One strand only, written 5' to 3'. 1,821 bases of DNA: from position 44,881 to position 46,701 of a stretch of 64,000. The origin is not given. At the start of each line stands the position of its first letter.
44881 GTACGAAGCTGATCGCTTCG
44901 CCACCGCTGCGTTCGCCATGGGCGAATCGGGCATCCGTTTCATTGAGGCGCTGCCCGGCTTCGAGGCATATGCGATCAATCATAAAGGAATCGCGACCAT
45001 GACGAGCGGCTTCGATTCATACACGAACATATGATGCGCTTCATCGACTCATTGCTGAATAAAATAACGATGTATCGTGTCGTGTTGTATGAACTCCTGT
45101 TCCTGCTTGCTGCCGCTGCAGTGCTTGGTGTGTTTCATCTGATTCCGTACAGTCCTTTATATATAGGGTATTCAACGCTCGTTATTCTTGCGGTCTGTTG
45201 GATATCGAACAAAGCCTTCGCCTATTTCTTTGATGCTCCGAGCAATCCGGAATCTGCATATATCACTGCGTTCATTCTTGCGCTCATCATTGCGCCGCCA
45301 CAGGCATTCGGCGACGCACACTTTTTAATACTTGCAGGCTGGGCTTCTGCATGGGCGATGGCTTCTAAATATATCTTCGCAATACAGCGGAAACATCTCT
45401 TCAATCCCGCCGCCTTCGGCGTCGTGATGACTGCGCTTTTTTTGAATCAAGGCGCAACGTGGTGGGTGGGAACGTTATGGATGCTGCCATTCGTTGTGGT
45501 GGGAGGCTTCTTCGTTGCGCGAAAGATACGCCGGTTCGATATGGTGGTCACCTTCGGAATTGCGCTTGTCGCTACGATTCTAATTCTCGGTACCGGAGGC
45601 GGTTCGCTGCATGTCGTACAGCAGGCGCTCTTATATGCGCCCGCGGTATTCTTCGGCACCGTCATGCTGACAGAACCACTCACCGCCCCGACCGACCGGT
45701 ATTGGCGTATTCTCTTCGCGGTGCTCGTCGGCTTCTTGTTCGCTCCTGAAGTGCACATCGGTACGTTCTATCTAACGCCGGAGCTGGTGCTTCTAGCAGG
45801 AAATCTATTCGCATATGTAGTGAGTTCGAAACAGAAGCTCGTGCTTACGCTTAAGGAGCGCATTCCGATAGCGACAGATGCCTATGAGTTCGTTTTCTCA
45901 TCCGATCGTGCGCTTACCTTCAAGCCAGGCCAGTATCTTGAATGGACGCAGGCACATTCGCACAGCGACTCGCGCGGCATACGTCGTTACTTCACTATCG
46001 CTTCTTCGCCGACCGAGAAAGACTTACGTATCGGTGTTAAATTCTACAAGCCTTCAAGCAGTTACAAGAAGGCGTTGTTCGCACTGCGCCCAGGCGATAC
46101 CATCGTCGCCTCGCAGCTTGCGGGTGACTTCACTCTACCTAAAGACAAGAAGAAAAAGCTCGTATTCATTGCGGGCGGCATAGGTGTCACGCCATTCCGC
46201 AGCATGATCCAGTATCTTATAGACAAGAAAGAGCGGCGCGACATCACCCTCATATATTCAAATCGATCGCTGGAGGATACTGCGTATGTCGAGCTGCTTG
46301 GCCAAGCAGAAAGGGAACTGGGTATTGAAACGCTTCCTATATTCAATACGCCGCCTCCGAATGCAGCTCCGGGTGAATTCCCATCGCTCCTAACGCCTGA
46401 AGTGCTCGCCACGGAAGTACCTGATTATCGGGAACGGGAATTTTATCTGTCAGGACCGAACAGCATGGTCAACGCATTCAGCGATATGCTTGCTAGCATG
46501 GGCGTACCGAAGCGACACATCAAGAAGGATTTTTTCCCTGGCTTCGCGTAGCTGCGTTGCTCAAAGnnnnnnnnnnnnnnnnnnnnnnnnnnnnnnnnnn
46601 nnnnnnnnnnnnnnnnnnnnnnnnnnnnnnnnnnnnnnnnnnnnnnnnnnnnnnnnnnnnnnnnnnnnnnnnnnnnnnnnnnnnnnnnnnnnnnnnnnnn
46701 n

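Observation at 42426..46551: Minimal flavin-based membrane redox module (FMN_bind + ApbE + NqrB/RnfD-like::FNR-like fusion) under an ECF sigma/anti-sigma pair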

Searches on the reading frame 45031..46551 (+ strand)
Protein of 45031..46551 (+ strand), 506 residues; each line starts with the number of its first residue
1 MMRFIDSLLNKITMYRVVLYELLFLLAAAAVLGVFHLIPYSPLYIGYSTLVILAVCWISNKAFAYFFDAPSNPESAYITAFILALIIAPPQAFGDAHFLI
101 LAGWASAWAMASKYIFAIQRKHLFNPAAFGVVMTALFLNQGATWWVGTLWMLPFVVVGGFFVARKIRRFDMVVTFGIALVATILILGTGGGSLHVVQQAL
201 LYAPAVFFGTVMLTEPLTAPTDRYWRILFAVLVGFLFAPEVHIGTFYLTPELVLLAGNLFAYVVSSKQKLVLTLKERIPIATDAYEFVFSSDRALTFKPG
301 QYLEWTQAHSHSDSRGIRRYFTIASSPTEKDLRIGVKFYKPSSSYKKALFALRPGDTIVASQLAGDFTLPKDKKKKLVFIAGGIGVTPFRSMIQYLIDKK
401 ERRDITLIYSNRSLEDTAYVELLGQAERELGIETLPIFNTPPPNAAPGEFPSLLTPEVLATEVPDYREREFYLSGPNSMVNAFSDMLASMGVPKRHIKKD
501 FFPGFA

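Call 3: search_protein_families(library=pfam, proteins=[window:45031-46551:+], max_evalue=0.01)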
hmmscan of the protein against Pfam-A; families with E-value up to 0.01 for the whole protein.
window:45031-46551:+ (506 aa): 3 families
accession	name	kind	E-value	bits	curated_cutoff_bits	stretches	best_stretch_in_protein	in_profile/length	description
PF00175.26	NAD_binding_1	-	4.2e-10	40.7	22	1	379-483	1-107/109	Oxidoreductase NAD-binding domain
PF08030.17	NAD_binding_6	-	3e-05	24.6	22.2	1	375-422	2-55/156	Ferric reductase NAD binding domain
PF00970.30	FAD_binding_6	-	0.0017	19.1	21.1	1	272-360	4-90/99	Oxidoreductase FAD-binding domain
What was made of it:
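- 45835..46551 (+): FNR-type FAD/NAD(P)H-binding domain of the fusion (residues 269-506), with no ferredoxin domain. PF00175 at E = 4e-10 and a weak PF00970 hit (call 3).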

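Call 4: search_protein_families(library=ncbifam, proteins=[window:45031-46551:+], max_evalue=0.01)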
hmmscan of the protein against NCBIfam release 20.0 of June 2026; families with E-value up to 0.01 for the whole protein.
window:45031-46551:+ (506 aa): 21 families
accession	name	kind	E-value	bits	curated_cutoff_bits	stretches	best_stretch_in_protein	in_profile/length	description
NF009805.0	PRK13289.1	equivalog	6.2e-27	94.5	432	1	294-502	182-392/399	NO-inducible flavohemoprotein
TIGR02160.1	PA_CoA_Oxy5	hypoth_equivalog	3.9e-19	68.7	420.8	1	294-502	30-241/352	1,2-phenylacetyl-CoA epoxidase subunit PaaE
NF007964.0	PRK10684.1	equivalog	4e-18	65.5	383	1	295-502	35-237/333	NADH oxidoreductase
NF058606.1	GlBtMonoRdsGbcB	equivalog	2.7e-17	62.7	500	1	278-499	22-244/362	glycine betaine monooxygenase reductase subunit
TIGR01941.1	nqrF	equivalog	4.6e-17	62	295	1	322-502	226-403/405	NADH:ubiquinone reductase (Na(+)-transporting) subunit F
NF005963.0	PRK08051.1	equivalog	3.6e-15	55.9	230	1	279-501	13-229/233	NAD(P)H-flavin reductase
NF040810.1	BenC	equivalog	3.9e-14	52.5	430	1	287-495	122-323/333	benzoate 1,2-dioxygenase electron transfer component BenC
NF045803.1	MethMoxFADbindMmoC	equivalog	3.4e-11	42.5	500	1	292-499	135-337/343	aromatic/alkene monooxygenase hydroxylase FAD-binding subunit MmoC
NF040830.1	sulfhyd_ShyC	equivalog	1.2e-09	37.8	600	1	292-419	34-153/288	NAD(P)-dependent hydrogenase/sulfhydrogenase 2 subunit gamma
NF006220.0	PRK08345.1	subfamily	1.2e-09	37.8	395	1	293-421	39-161/294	cytochrome-c3 hydrogenase subunit gamma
NF008822.0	PRK11872.1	equivalog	4.6e-09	35.7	402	1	291-498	131-331/341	anthranilate 1,2-dioxygenase electron transfer component AntC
NF052252.1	flav_redu_LuxG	exception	6.6e-09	35.3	340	1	280-487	11-213/232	flavin mononucleotide reductase LuxG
NF008178.0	PRK10926.1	equivalog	1.3e-06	27.8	390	1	296-429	30-161/248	ferredoxin--NADP(+) reductase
TIGR02911.1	sulfite_red_B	equivalog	4.8e-06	25.9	288.6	1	347-432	71-158/261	anaerobic sulfite reductase subunit AsrB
NF040835.1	sulfhyd_HydG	equivalog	1.5e-05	24.4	650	1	294-419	47-166/292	NADPH-dependent hydrogenase/sulfhydrogenase 1 subunit gamma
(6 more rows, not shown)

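Call 5: search_solved_structures(query=window:45031-46551:+, max_evalue=1, show_alignments=2)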
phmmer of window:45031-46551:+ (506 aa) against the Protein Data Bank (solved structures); distinct sequences matched with E-value up to 1: 81 (the best 60 are shown).
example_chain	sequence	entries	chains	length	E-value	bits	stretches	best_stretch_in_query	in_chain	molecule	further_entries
2r6h_A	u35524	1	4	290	3.7e-13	52.5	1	323-499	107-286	NADH:ubiquinone oxidoreductase, Na translocating, F subunit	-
7qu3_A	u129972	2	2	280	7.2e-12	48.3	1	323-504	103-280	Na(+)-translocating NADH-quinone reductase subunit F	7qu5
5ogx_A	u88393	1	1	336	1.3e-10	44.2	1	269-500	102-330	Cytochrome P450 reductase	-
6o0a_A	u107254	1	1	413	1.1e-09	41.1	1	248-500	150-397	Flavohemoglobin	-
7qty_A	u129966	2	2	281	1.4e-09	40.8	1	345-504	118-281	Na(+)-translocating NADH-quinone reductase subunit F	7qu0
4eh1_A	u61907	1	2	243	1.8e-09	40.4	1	293-502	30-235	Flavohemoprotein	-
1qfj_A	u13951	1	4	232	4.9e-09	39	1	283-489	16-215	PROTEIN (FLAVIN REDUCTASE)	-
4wqm_A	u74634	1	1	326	9e-09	38.1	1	281-488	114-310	Toluene-4-monooxygenase electron transfer component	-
3ozu_A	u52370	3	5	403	3e-08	36.4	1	293-502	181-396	Flavohemoprotein | Flavohemoglobin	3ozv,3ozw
4u9u_A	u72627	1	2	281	3.3e-08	36.2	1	345-504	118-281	Na(+)-translocating NADH-quinone reductase subunit F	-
8ad4_A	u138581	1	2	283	3.4e-08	36.2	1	345-504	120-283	Na(+)-translocating NADH-quinone reductase subunit F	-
4uaj_A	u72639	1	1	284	3.4e-08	36.2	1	345-504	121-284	Na(+)-translocating NADH-quinone reductase subunit F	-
1cqx_A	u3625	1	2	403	4.1e-08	35.9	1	293-502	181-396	FLAVOHEMOPROTEIN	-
1fdr_A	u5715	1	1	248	4.7e-08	35.7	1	294-496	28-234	FLAVODOXIN REDUCTASE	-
7xk3_F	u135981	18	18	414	5e-08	35.6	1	345-504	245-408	Na(+)-translocating NADH-quinone reductase subunit F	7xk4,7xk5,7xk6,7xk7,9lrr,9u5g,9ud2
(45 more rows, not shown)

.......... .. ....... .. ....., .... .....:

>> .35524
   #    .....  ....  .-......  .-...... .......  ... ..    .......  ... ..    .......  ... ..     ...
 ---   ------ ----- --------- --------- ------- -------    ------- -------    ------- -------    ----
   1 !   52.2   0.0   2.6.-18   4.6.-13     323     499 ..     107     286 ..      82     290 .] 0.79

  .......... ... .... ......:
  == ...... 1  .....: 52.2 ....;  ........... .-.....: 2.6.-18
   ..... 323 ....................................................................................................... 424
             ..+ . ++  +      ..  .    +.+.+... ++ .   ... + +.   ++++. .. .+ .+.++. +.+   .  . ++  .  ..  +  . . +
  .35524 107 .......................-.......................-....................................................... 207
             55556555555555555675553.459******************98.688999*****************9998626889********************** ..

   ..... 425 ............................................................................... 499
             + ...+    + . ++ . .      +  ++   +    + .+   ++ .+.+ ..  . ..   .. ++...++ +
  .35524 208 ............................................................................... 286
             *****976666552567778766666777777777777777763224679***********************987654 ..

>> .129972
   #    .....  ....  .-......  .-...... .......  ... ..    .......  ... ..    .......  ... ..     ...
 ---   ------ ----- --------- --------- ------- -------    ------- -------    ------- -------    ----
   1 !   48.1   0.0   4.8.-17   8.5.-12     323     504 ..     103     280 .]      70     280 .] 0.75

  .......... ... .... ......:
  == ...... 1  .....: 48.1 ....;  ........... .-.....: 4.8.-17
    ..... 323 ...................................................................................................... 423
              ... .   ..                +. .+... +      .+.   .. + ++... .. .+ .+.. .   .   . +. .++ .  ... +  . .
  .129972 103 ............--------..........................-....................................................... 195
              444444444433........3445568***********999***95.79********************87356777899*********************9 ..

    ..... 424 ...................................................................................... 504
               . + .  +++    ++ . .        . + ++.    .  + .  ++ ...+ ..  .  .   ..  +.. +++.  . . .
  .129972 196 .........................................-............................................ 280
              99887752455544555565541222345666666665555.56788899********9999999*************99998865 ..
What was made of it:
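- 45835..46551 (+): Sequence hits to NqrF FAD domains reach E = 3.7e-13 (call 5).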

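Call 6: find_homologous_proteins(query=window:45031-46551:+)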
Query window:45031-46551:+ (506 aa): 7435 proteins with E <= 0.001 among 8000 candidates; the best 120 are listed.
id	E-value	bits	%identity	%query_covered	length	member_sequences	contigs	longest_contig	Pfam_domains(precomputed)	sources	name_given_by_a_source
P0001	0.0e+0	1131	100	100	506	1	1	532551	PF00175.27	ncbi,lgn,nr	ncbi:MAG: hypothetical protein JWM39_295 [Parcubacteria group bacterium]|nr:hypothetical protein [Pa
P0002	1.1e-271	920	79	100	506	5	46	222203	PF00175.27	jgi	jgi:ferredoxin-NADP reductase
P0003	2.1e-267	906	78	100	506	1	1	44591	PF00175.27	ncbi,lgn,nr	ncbi:MAG: hypothetical protein JWL88_507 [Parcubacteria group bacterium]|nr:hypothetical protein [Pa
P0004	1.7e-252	857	73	100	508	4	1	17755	PF00175.27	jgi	jgi:ferredoxin-NADP reductase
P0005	2.0e-252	857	80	92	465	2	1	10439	PF00175.27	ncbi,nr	ncbi:MAG TPA: FAD-binding oxidoreductase, partial [Candidatus Paceibacterota bacterium]|nr:FAD-bindi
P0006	1.2e-238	811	69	100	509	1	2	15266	PF00175.27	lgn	-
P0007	1.8e-236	804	69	100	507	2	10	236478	PF00175.27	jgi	jgi:ferredoxin-NADP reductase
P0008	1.6e-235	801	68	100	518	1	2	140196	PF00175.27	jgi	jgi:ferredoxin-NADP reductase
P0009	5.4e-235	799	69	100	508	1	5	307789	PF00175.27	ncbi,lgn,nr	ncbi:MAG: FAD-binding oxidoreductase [Candidatus Pacebacteria bacterium]|nr:FAD-binding oxidoreducta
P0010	6.7e-235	799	68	100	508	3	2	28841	PF00175.27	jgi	jgi:ferredoxin-NADP reductase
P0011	6.3e-234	796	70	100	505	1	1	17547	PF00175.27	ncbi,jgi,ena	-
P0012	4.8e-233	793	68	100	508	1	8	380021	PF00175.27,PF08030.18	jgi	jgi:ferredoxin-NADP reductase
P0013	1.1e-232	792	69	100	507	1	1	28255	PF00175.27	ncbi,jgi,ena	jgi:ferredoxin-NADP reductase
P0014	5.9e-232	789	68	100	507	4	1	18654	PF00175.27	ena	-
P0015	4.9e-231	786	67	100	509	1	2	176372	PF00175.27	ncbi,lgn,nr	ncbi:hypothetical protein H0X32_01505 [Patescibacteria group bacterium]|nr:hypothetical protein [Pat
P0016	6.3e-231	786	68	100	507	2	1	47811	PF00175.27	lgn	-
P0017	1.6e-229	781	70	97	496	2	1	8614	PF00175.27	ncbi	-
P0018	7.0e-229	779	66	100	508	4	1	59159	PF00175.27,PF03116.21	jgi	jgi:ferredoxin-NADP reductase/Na+-translocating ferredoxin:NAD+ oxidoreductase RnfD subunit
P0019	2.7e-228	777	68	100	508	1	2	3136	PF00175.27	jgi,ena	jgi:ferredoxin-NADP reductase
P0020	9.3e-228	775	67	100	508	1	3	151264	PF00175.27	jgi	jgi:ferredoxin-NADP reductase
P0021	1.9e-226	771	67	100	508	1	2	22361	PF00175.27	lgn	-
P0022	3.6e-226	770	66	100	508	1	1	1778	PF00175.27,PF03116.21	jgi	-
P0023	4.7e-226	770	66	100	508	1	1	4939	PF00175.27,PF03116.21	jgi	jgi:ferredoxin-NADP reductase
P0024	2.0e-225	768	67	100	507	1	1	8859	PF00175.27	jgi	jgi:ferredoxin-NADP reductase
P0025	2.2e-225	767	65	100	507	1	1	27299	PF00175.27,PF00970.31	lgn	-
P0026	3.2e-224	764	66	100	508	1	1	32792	PF00175.27,PF03116.21,PF00970.31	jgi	jgi:ferredoxin-NADP reductase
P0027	4.1e-223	760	66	97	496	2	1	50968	PF00175.27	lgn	-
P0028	7.3e-222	756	65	100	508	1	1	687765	PF00175.27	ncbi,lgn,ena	-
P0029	3.4e-221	754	67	97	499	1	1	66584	PF00175.27,PF08030.18,PF00970.31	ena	-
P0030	4.7e-221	753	65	100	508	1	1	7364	PF00175.27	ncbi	-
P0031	8.1e-221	752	66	100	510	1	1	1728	PF00175.27,PF08030.18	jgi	jgi:ferredoxin-NADP reductase/Na+-transporting NADH:ubiquinone oxidoreductase subunit NqrB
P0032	8.6e-220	749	65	100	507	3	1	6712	PF00175.27,PF08030.18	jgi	jgi:ferredoxin-NADP reductase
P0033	1.4e-219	748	66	100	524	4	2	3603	PF00175.27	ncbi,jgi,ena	jgi:ferredoxin-NADP reductase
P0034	5.2e-219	746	66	97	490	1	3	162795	PF00175.27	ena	-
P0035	3.6e-218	744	63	100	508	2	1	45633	PF00175.27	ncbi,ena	-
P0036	1.1e-214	732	63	100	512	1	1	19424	PF00175.27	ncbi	-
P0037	1.1e-214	732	63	100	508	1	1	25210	PF00175.27,PF08030.18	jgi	jgi:ferredoxin-NADP reductase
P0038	2.4e-213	728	64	100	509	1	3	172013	PF00175.27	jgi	jgi:ferredoxin-NADP reductase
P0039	2.6e-211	721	67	93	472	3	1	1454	PF00175.27,PF03116.21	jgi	jgi:ferredoxin-NADP reductase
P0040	7.2e-211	720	63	100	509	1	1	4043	PF00175.27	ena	-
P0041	7.3e-206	703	68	88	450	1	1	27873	PF00175.27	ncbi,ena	-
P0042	8.5e-206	703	68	88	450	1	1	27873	PF00175.27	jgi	jgi:ferredoxin-NADP reductase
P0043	1.8e-204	698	62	97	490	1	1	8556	PF00175.27,PF03116.21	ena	-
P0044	5.5e-204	697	61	97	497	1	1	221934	PF00175.27,PF03116.21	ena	-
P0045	1.4e-202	692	63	100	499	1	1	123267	PF00175.27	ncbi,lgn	ncbi:MAG: ferredoxin--NADP reductase [Bacillota bacterium]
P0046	2.7e-202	691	79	74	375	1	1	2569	PF00175.27,PF00970.31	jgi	jgi:ferredoxin-NADP reductase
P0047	1.8e-197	675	62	100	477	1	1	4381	PF00175.27,PF03116.21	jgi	jgi:Na+-transporting NADH:ubiquinone oxidoreductase subunit NqrB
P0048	1.0e-195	670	59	100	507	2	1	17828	PF00175.27,PF00970.31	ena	-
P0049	3.9e-194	664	60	100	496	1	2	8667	PF00175.27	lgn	-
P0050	1.1e-193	663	59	100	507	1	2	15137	PF00175.27,PF03116.21,PF00970.31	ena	-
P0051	2.2e-191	655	59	100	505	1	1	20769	PF00175.27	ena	-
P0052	4.6e-190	651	59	100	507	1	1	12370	PF00175.27,PF03116.21,PF00970.31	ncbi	-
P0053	5.4e-190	651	58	100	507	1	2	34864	PF00175.27,PF00970.31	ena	-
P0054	1.2e-189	650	59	100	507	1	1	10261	PF00175.27,PF03116.21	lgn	-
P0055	1.7e-189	649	58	100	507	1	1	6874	PF00175.27,PF00970.31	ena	-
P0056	5.6e-189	647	58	100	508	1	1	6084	PF00175.27,PF00970.31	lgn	-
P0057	1.9e-187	642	59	100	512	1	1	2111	PF00175.27,PF03116.21,PF00970.31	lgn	-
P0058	3.6e-187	641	59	100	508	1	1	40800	PF00175.27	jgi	jgi:ferredoxin-NADP reductase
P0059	3.8e-186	638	58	100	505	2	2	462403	PF00175.27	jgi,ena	jgi:ferredoxin-NADP reductase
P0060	4.1e-186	638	59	100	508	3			PF00175.27,PF00970.31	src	-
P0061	1.4e-185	636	56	100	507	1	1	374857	PF00175.27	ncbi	-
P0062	1.8e-185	636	57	100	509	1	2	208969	PF00175.27,PF03116.21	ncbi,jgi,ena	-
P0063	3.1e-185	635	57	100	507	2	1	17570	PF00175.27,PF00970.31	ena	-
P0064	1.0e-184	633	57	100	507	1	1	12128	PF00175.27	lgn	-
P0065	1.9e-184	632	59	100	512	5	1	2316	PF00175.27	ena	-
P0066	5.2e-184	631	57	100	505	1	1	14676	PF00175.27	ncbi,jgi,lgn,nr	ncbi:MAG TPA: hypothetical protein VG102_03370 [Candidatus Paceibacterota bacterium]|jgi:ferredoxin-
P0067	6.7e-184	631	57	100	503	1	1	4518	PF00175.27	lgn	-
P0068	6.9e-184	631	58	97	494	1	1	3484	PF00175.27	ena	-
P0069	8.1e-184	630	56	100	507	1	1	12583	PF00175.27,PF00970.31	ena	-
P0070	1.2e-183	630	57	100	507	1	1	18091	PF00175.27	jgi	jgi:ferredoxin-NADP reductase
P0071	1.7e-183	629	58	100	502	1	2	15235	PF00175.27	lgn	-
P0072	1.9e-183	629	56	100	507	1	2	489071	PF00175.27,PF03116.21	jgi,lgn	jgi:ferredoxin-NADP reductase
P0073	6.5e-183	627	58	100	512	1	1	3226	PF00175.27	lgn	-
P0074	9.2e-183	627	56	97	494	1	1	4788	PF00175.27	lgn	-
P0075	4.1e-182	625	57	100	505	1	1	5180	PF00175.27,PF03116.21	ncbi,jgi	jgi:ferredoxin-NADP reductase/Na+-translocating ferredoxin:NAD+ oxidoreductase RnfD subunit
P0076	4.6e-182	625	57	97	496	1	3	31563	PF00175.27,PF00970.31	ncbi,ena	-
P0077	6.0e-182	624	56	100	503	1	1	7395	PF00175.27,PF00970.31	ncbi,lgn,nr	ncbi:MAG: hypothetical protein JWM46_117 [Candidatus Kaiserbacteria bacterium]|nr:hypothetical prote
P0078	7.9e-182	624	57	100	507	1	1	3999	PF00175.27,PF03116.21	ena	-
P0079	1.0e-181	623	57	100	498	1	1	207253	PF00175.27,PF00970.31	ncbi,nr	ncbi:MAG: FAD-binding oxidoreductase [Candidatus Pacebacteria bacterium]|nr:FAD-binding oxidoreducta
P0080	1.4e-181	623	57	100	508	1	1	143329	PF00175.27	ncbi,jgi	jgi:ferredoxin-NADP reductase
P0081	3.7e-181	622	56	100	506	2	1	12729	PF00175.27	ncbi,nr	ncbi:MAG: oxidoreductase [Patescibacteria group bacterium]|nr:oxidoreductase [Patescibacteria group 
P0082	5.4e-181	621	56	100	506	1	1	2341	PF00175.27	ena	-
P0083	5.8e-181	621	57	100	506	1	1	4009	PF00175.27,PF03116.21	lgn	-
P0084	5.9e-181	621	56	100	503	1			PF00175.27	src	-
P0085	6.1e-181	621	56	100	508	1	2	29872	PF00175.27,PF00970.31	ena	-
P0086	1.4e-180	620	57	100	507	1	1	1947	PF00175.27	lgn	-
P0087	1.7e-180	619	55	100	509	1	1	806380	PF00175.27,PF03116.21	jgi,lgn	jgi:ferredoxin-NADP reductase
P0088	2.4e-180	619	57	100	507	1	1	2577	PF00175.27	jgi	jgi:glycine betaine catabolism B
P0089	2.9e-180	619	56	100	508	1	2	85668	PF00175.27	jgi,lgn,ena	-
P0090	3.2e-180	619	55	100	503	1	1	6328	PF00175.27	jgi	jgi:ferredoxin-NADP reductase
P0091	3.3e-180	618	55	100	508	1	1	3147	PF00175.27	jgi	jgi:ferredoxin-NADP reductase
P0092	4.1e-180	618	55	100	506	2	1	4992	PF00175.27,PF00970.31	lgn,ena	-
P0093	5.7e-180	618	57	100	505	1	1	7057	PF00175.27,PF00970.31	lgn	-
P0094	7.0e-180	617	57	100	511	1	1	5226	PF00175.27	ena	-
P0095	1.5e-179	616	55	100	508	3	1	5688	PF00175.27,PF03116.21,PF00970.31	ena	-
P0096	2.1e-179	616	57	100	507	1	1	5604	PF00175.27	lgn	-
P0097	3.0e-179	615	56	100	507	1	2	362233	PF00175.27,PF03116.21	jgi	jgi:ferredoxin-NADP reductase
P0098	3.1e-179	615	55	100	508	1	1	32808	PF00175.27,PF03116.21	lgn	-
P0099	5.5e-179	614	58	97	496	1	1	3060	PF00175.27,PF00970.31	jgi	jgi:ferredoxin-NADP reductase/Na+-translocating ferredoxin:NAD+ oxidoreductase RnfD subunit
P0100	6.8e-179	614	55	100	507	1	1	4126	PF00175.27,PF00970.31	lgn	-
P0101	9.2e-179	614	55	100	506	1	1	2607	PF00175.27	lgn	-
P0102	1.8e-178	613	56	100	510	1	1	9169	PF00175.27,PF03116.21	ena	-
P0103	3.1e-178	612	58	100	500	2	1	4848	PF00175.27,PF03116.21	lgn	-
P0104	3.4e-178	612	55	100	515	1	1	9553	PF00175.27,PF03116.21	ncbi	-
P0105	5.1e-178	611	56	100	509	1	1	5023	PF00175.27,PF03116.21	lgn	-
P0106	5.5e-178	611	54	100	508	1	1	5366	PF00175.27,PF03116.21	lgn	-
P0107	1.1e-177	610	56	100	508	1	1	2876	PF00175.27,PF00970.31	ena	-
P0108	1.3e-177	610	57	100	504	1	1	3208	PF00175.27,PF03116.21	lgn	-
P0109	1.7e-177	610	55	100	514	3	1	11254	PF00175.27,PF03116.21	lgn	-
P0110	2.4e-177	609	55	100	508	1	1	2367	PF00175.27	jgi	jgi:ferredoxin-NADP reductase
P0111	3.3e-177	609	57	99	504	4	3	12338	PF00175.27,PF03116.21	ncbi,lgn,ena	-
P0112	4.1e-177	608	56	97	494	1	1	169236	PF00175.27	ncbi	-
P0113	4.6e-177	608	55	100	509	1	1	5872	PF00175.27,PF03116.21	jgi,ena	-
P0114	5.1e-177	608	56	97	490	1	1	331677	PF00175.27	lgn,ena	-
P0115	5.1e-177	608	56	100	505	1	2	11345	PF00175.27,PF03116.21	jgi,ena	jgi:ferredoxin-NADP reductase/Na+-translocating ferredoxin:NAD+ oxidoreductase RnfD subunit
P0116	5.9e-177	608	55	100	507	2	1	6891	PF00175.27,PF00970.31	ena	-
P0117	7.7e-177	607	56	100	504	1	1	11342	PF00175.27,PF03116.21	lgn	-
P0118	1.2e-176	607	55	100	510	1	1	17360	PF00175.27,PF03116.21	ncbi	-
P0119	1.5e-176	606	54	100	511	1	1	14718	PF00175.27,PF03116.21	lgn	-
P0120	1.7e-176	606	54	100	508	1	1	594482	PF00175.27,PF03116.21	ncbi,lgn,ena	-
